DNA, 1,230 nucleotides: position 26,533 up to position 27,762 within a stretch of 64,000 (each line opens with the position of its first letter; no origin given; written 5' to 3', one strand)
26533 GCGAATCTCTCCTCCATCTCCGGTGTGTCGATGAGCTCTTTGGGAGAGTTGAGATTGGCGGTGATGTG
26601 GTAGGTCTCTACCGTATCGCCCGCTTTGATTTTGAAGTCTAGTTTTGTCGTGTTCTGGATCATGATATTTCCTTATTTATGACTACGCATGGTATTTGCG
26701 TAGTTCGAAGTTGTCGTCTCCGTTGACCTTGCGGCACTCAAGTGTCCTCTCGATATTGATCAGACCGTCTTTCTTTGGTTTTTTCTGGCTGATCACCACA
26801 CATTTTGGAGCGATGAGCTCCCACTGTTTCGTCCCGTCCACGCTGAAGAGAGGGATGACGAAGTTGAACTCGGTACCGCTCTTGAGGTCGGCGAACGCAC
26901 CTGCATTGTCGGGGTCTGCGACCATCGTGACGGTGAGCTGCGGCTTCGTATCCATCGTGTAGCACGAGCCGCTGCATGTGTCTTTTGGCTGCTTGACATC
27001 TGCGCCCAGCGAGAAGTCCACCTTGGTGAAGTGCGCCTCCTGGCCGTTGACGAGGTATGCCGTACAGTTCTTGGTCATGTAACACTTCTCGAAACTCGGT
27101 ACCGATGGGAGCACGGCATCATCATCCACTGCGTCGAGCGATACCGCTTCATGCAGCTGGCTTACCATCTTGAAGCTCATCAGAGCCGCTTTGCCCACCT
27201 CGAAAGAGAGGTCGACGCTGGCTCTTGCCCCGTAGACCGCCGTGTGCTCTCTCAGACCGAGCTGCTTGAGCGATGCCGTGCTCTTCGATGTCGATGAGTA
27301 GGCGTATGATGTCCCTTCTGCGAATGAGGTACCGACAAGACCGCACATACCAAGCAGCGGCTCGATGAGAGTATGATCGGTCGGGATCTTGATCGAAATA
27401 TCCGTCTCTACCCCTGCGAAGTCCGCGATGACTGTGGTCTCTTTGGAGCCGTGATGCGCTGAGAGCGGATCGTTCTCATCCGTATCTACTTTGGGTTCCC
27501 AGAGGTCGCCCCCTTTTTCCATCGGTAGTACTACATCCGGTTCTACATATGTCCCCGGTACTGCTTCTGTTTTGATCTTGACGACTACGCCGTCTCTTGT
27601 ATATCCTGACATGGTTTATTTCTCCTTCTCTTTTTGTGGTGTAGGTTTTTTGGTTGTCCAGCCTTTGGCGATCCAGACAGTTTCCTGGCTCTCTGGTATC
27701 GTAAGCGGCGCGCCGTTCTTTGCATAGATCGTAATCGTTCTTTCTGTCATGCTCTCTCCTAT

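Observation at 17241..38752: Head-less Mu-like transposable element carrying only lysis + sipho-type tail genes (candidate transposable tailocin-like system)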

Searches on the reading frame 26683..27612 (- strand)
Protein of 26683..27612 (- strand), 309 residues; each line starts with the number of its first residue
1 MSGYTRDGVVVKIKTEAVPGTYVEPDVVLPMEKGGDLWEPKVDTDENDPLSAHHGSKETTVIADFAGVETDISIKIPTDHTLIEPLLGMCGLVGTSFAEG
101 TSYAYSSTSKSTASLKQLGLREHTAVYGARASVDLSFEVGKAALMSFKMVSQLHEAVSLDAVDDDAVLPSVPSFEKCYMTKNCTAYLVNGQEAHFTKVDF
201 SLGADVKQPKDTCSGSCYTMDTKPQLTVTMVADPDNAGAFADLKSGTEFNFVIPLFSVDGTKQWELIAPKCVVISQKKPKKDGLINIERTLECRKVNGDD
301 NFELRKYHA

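Call 5: search_protein_families(library=pfam, max_evalue=0.01, proteins=[window:26683-27612:-])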
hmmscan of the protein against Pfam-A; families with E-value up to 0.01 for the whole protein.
window:26683-27612:- (309 aa): 0 families

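Call 6: search_protein_families(library=phrogs, max_evalue=0.01, proteins=[window:26683-27612:-])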
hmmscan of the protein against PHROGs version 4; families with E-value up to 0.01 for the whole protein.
window:26683-27612:- (309 aa): 1 family
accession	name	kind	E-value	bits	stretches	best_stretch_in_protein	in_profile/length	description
phrog_290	-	tail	8.4e-06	26.3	1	9-290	19-313/411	minor tail protein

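Call 8: find_related_loci(query=window:26683-27612:-, collection=viral_contigs, flank=10000)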
Query window:26683-27612:- (309 aa) in viral_contigs; peptide patterns used: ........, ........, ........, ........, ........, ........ (x = any residue, [..] = any of these).
7 stretches matched a pattern; 1 encode a relative of the query (tblastn E <= 1e-3); 1 distinct loci.
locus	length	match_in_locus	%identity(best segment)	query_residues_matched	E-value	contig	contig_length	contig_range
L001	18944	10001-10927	88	1-309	0e+0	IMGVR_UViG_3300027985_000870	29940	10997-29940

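Call 17: find_encoding_contigs(protein=window:26683-27612:-, flank=10000, max_places=8)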
Protein window:26683-27612:- (309 aa): 1 contig read that carries it; 1 place shown.
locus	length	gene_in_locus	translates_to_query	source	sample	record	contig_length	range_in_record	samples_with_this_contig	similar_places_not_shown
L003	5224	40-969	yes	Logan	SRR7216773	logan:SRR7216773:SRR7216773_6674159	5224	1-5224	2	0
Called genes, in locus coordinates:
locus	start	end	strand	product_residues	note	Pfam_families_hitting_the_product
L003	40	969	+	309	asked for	-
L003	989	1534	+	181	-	-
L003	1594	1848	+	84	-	-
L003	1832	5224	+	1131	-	?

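Call 21: search_dna_similar(query=window:26683-27612:-, collection=phages, mode=protein, max_rows=15, max_evalue=0.01)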
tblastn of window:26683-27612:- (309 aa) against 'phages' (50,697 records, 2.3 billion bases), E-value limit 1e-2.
No match.

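Call 25: find_homologous_proteins(query=window:26683-27612:-)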
Query window:26683-27612:- (309 aa): 28 proteins with E <= 0.001 among 1374 candidates.
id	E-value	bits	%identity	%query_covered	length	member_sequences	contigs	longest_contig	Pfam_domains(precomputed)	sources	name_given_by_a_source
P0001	2.4e-205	698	100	100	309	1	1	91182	-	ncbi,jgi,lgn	-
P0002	3.8e-182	622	88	100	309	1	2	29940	PF18906.6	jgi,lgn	-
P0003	5.8e-130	451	62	100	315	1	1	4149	-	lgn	-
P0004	3.2e-129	449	64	99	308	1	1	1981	PF18906.6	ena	-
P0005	5.7e-112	392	58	100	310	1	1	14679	-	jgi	-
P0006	2.7e-108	380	56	99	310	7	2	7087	-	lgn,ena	-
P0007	9.2e-108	378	57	99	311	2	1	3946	-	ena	-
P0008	2.0e-107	377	55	100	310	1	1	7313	-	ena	-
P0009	1.7e-106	374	56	99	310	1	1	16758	-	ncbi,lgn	-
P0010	2.2e-103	364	56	99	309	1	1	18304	-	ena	-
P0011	1.3e-101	358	52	99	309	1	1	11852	-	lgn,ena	-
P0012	8.2e-100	352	54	98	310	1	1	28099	-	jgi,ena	-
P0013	9.4e-100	352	52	99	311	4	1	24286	-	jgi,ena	-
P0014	1.5e-97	344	53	99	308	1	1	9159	-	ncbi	-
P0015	6.4e-92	326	51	100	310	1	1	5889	-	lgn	-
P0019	1.2e-86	309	48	99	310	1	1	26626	-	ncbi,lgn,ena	-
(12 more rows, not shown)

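Call 26: find_encoding_contigs(protein=P0012, flank=10000, max_places=3)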
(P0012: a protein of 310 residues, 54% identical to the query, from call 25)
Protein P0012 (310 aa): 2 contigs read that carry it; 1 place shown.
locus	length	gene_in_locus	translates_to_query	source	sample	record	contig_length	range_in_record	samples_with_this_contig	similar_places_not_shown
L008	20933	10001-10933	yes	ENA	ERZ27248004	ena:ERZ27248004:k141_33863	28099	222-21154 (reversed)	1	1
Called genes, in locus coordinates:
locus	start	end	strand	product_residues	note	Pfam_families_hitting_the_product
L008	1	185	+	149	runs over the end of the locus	-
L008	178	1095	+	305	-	PF13481:AAA_25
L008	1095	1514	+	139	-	PF06252:GemA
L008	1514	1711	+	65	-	-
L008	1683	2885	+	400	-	-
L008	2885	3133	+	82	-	-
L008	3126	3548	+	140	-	-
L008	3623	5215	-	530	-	PF03237:Terminase_6N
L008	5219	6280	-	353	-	PF04860:Phage_portal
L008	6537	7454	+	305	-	PF14550:Peptidase_S78_2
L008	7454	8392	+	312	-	-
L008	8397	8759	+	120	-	-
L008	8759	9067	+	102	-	-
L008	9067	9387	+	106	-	-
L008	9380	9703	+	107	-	-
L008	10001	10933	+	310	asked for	-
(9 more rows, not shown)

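Call 27: find_encoding_contigs(protein=P0019, flank=10000, max_places=3)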
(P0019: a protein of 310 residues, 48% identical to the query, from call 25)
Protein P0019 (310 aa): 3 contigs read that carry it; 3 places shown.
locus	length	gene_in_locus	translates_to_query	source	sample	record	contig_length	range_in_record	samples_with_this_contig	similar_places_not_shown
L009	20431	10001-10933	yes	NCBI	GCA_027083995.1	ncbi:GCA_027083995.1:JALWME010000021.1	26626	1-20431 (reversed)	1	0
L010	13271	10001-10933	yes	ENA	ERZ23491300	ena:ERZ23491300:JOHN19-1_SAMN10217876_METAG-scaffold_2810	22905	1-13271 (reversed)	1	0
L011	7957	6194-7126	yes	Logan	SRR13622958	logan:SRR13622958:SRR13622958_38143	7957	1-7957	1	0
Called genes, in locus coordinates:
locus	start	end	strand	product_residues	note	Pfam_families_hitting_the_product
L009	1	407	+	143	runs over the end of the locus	PF06252:GemA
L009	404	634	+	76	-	-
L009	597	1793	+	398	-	-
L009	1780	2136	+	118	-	-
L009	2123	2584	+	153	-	-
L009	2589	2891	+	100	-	-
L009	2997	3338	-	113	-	PF07087:DUF1353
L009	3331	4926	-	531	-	PF01527:HTH_Tnp_1 (weak), PF13384:HTH_23 (weak), PF13518:HTH_28, PF03237:Terminase_6N, PF17289:Terminase_6C (weak)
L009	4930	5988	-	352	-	PF04860:Phage_portal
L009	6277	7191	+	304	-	PF14550:Peptidase_S78_2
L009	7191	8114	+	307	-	-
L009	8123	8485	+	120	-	-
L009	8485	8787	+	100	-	-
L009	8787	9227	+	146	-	PF05105:Phage_holin_4_1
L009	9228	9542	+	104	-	-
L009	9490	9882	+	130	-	-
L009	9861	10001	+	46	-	-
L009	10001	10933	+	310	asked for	-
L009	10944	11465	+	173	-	-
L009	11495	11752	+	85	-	-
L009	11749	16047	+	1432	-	PF20155:TMP_3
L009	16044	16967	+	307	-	-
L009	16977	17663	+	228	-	-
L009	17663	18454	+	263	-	-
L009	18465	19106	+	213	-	-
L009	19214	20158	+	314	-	PF01582:TIR, PF08357:SEFIR, PF13676:TIR_2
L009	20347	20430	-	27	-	?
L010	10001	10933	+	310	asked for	-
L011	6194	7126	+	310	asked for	-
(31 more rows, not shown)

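Call 28: find_encoding_contigs(protein=P0013, flank=10000, max_places=3)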
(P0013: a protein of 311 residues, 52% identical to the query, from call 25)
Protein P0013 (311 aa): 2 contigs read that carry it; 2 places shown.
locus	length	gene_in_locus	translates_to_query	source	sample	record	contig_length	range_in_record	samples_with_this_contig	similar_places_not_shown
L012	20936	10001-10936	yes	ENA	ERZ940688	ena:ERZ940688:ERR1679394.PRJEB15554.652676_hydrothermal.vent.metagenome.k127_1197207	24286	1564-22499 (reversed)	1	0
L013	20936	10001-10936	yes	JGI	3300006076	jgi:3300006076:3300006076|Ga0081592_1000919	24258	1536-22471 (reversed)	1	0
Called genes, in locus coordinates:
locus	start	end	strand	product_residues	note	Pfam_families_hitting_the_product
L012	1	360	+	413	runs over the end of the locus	-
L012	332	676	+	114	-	-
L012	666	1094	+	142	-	-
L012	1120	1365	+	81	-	-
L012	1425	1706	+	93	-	-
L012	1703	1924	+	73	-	PF01381:HTH_3 (weak)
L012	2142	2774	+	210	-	PF02498:Bro-N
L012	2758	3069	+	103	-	PF08346:AntA (weak)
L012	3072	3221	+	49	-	-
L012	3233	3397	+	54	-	-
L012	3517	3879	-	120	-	PF07087:DUF1353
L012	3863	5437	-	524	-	PF03237:Terminase_6N, PF17289:Terminase_6C (weak)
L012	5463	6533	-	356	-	PF04860:Phage_portal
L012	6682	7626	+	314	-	PF14550:Peptidase_S78_2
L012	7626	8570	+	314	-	-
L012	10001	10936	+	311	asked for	-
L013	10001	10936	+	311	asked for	-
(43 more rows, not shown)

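Call 29: find_related_loci(query=L001:253-1482:+, collection=viral_contigs, flank=10000)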
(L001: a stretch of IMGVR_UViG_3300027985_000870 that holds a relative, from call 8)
Query L001:253-1482:+ (409 aa) in viral_contigs; peptide patterns used: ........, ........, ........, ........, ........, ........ (x = any residue, [..] = any of these).
20 stretches matched a pattern; 1 encode a relative of the query (tblastn E <= 1e-3); 1 distinct loci.
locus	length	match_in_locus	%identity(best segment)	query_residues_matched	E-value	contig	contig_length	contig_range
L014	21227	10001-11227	100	1-409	0e+0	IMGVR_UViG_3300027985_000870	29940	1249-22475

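Call 37: find_related_loci(query=A1, collection=genome_contigs, flank=10000)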
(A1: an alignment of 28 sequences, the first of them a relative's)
Query A1 (309 aa) in genome_contigs; peptide patterns used: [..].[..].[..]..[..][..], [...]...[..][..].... (x = any residue, [..] = any of these).
127 stretches matched a pattern; 5 encode a relative of the query (tblastn E <= 1e-3); 4 distinct loci.
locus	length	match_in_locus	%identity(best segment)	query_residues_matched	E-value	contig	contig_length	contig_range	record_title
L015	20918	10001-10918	56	4-309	3e-115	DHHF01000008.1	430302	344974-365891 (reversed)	MAG TPA_asm: Sulfurovum sp. UBA4779 UBA4779_contig_396, whole genome shotgun sequence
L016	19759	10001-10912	52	4-307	3e-109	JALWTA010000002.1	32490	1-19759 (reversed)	MAG: Sulfurovum sp. isolate M2_metabat2_scaf2bin.129 M2_NODE_1033_length_32490_cov_10.839910, whole genome shotgun seque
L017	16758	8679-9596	56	4-309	1e-115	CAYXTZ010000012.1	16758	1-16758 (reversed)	MAG TPA_asm: uncultured Sulfurovum sp. isolate binchicken_co53_177 genome assembly, contig: NODE_1886_length_16758_cov_8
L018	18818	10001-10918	55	4-309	8e-114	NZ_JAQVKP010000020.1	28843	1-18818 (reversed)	MAG: Sulfurimonas sp. isolate STE_9 NODE_3312_length_28843_cov_4.106665_Sandtown_E, whole genome shotgun sequence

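Call 39: find_related_loci(query=A1, collection=metagenome_contigs, flank=10000)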
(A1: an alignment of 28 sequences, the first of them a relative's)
Query A1 (309 aa) in metagenome_contigs; peptide patterns used: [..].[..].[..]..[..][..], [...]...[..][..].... (x = any residue, [..] = any of these).
239 stretches matched a pattern; 7 encode a relative of the query (tblastn E <= 1e-3); 7 distinct loci.
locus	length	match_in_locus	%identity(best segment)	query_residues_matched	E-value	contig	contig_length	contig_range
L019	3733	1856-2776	57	4-309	9e-118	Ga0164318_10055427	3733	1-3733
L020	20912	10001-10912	54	1-304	5e-112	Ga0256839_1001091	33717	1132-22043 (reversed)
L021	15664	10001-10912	54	4-307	1e-108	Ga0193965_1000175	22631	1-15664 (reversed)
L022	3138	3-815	56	38-307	1e-102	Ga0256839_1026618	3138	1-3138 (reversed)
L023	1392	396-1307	45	4-307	7e-94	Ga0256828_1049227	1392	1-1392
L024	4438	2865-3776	45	4-307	3e-87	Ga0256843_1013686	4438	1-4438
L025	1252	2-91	70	280-309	4e-9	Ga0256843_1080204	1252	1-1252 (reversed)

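Call 42: find_encoding_contigs(protein=P0003, flank=10000, max_places=3)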
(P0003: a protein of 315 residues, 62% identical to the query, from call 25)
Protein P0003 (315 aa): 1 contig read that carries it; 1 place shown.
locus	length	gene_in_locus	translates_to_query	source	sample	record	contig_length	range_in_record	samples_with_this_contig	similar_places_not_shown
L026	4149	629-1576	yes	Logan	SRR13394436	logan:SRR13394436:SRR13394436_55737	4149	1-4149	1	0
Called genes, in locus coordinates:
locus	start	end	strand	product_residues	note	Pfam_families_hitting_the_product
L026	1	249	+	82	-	?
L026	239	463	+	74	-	-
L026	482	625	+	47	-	-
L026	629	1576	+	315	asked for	-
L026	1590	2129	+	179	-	-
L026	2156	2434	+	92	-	-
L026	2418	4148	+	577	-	?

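Call 43: find_encoding_contigs(protein=P0005, flank=10000, max_places=3)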
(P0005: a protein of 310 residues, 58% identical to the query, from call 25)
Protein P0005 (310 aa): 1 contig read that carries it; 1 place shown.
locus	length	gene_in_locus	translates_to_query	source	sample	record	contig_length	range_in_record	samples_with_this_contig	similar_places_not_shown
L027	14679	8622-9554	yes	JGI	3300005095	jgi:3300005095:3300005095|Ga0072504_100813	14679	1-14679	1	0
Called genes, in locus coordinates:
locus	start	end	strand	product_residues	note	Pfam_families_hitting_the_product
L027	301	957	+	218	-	PF08346:AntA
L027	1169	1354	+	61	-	-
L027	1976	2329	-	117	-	PF07087:DUF1353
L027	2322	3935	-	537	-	PF01527:HTH_Tnp_1 (faint), PF13384:HTH_23, PF03237:Terminase_6N, PF17289:Terminase_6C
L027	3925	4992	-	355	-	PF04860:Phage_portal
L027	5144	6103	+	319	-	PF14550:Peptidase_S78_2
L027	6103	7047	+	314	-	-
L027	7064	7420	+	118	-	-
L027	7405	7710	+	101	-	-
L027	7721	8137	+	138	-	PF11351:GTA_holin_3TM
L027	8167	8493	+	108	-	PF16083:Phage_holin_3_3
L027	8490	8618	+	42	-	-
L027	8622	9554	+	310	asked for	-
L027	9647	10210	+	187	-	-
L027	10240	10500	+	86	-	-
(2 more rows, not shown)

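Call 54: find_related_loci(query=L014:844-2865:+, collection=viral_contigs, flank=10000)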
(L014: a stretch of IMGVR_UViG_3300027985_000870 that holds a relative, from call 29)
Query L014:844-2865:+ (674 aa) in viral_contigs; peptide patterns used: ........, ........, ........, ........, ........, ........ (x = any residue, [..] = any of these).
14 stretches matched a pattern; 3 encode a relative of the query (tblastn E <= 1e-3); 1 distinct loci.
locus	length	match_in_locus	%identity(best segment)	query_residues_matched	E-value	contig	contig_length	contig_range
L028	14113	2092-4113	100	1-674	0e+0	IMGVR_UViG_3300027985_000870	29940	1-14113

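Call 61: search_protein_families(library=pfam, max_evalue=1, proteins=[P0002, window:26683-27612:-, L009:8123-8485:+, L009:8485-8787:+])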
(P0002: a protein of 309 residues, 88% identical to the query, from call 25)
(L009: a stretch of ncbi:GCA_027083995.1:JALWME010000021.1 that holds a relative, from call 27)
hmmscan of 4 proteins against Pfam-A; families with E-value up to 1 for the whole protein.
P0002 (309 aa): 1 family
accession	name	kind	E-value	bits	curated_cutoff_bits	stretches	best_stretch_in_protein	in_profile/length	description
PF18906.5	Phage_tube_2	-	1.3e-06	28.6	27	1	73-266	52-246/266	Phage tail tube protein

window:26683-27612:- (309 aa): 0 families

L009:8123-8485:+ (120 aa): 0 families

L009:8485-8787:+ (100 aa): 0 families

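Call 64: search_protein_families(library=phrogs, max_evalue=0.01, proteins=[L009:1780-2136:+, L009:2123-2584:+, L009:8123-8485:+, L009:8485-8787:+, L009:597-1793:+])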
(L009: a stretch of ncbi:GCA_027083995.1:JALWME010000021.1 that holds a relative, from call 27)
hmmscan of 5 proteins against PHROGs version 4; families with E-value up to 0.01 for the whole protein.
L009:1780-2136:+ (118 aa): 0 families

L009:2123-2584:+ (153 aa): 1 family
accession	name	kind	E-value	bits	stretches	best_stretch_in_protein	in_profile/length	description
phrog_5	-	connector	6.8e-07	30.3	1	6-119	113-194/239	tail completion or Neck1 protein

L009:8123-8485:+ (120 aa): 1 family
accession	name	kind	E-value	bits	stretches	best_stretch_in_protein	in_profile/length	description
phrog_19949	-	unknown function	1.5e-12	49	1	4-93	5-90/108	-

L009:8485-8787:+ (100 aa): 1 family
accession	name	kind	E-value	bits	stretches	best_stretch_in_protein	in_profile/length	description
phrog_20351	-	unknown function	6.3e-07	30.6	1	14-96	17-92/103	-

L009:597-1793:+ (398 aa): 7 families
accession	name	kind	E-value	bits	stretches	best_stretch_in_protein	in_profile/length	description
phrog_115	-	head and packaging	4e-10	40.5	1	119-276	205-327/665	minor head protein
phrog_241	-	head and packaging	2.2e-08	34.6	1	182-273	222-279/679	head morphogenesis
phrog_13868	-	unknown function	3.3e-06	27.4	1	122-234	170-283/359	-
phrog_9907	-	head and packaging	0.00023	21.4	1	124-263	104-255/421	minor head protein and DNA pilot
phrog_18054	-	unknown function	0.00092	19.8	1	161-217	205-261/333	-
phrog_6577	-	unknown function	0.0033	16.7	1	170-277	162-240/1066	-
phrog_2468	-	head and packaging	0.0055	17.2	1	5-150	30-178/303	head morphogenesis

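Call 65: predict_structure(alignment_id=A1)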
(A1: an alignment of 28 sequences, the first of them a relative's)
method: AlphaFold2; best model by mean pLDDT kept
length: 309 residues; sequences in the alignment: 28
mean_pLDDT: 86.8   pTM: 0.85
mean pLDDT of the five models: 86.8, 86.1, 84.0, 81.0, 79.1
residues with pLDDT >= 90: 174; 70-90: 104; 50-70: 29; < 50: 2
segments of 3 or more residues with pLDDT < 50: none
pLDDT, mean of each block of 10 residues (from residue 1): 63 94 94 80 85 76 88 94 95 95 94 93 93 96 96 90 79 92 82 89 92 80 92 66 65 93 95 85 81 81 92
secondary structure, 60 per line:
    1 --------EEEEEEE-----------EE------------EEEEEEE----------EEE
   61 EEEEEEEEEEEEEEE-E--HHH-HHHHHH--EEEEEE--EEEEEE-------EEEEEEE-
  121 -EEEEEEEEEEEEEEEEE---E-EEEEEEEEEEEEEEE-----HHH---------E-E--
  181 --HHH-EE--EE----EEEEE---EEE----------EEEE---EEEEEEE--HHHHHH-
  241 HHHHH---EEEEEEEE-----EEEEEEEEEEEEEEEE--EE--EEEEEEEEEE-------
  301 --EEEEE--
elements in order: E9-15 E41-47 E58-75 H84-89 E92-97 E100-105 E113-119 E122-138 E144-158 E197-201 E205-207 E218-221 E225-231 H234-239 H241-245 E249-256 E262-277 E284-293 E303-307
